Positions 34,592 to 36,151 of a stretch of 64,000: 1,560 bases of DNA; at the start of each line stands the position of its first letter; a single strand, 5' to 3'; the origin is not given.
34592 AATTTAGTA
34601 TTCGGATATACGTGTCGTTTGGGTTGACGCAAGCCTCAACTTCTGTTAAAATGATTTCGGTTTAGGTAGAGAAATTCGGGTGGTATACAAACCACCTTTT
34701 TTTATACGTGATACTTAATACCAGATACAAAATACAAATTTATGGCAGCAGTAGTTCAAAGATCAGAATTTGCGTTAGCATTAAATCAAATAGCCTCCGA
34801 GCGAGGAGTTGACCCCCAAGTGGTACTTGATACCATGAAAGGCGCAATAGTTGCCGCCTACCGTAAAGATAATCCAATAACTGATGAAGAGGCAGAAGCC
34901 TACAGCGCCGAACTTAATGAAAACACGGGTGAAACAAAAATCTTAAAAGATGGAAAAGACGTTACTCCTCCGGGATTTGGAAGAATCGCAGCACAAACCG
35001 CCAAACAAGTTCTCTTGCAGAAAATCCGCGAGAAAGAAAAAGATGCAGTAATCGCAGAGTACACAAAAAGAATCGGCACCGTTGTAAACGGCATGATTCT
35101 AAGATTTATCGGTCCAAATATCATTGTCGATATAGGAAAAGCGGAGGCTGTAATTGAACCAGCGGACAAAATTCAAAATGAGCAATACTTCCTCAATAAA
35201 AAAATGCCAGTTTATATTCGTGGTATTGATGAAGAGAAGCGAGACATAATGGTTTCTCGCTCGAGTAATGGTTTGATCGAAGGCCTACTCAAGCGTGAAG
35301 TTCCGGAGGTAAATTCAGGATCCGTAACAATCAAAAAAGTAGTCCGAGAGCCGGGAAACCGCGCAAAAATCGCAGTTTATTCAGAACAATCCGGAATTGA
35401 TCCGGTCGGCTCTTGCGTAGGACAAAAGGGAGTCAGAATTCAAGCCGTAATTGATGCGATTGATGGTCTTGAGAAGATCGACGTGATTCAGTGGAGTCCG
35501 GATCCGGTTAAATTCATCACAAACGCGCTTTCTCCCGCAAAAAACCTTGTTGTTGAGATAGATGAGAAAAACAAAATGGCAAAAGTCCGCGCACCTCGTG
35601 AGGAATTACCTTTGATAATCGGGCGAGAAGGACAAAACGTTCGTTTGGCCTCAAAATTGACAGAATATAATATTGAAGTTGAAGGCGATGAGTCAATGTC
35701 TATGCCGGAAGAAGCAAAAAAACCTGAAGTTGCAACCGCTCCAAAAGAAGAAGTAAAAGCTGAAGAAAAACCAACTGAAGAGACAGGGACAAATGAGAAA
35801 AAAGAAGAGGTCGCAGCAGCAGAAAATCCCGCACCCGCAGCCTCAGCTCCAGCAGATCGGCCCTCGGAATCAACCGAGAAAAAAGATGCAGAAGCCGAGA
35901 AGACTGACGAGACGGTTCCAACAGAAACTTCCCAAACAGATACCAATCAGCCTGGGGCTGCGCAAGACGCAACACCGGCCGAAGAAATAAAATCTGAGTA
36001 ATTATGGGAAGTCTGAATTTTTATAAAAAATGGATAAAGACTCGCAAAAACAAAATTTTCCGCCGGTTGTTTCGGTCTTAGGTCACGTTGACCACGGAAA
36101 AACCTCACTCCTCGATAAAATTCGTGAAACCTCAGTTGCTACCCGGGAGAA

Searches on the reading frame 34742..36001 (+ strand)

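Call 62: search_protein_families(library=pfam, proteins=[window:34742-36001:+], max_evalue=0.001)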
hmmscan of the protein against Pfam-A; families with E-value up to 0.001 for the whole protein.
window:34742-36001:+ (419 aa): 2 families
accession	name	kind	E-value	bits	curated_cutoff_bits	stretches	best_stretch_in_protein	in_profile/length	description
PF13184.12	KH_5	-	3e-26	91.8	27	1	204-272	1-68/69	NusA-like KH domain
PF08529.16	NusA_N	-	2.2e-15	57.3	23.8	2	9-69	1-57/119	NusA N-terminal domain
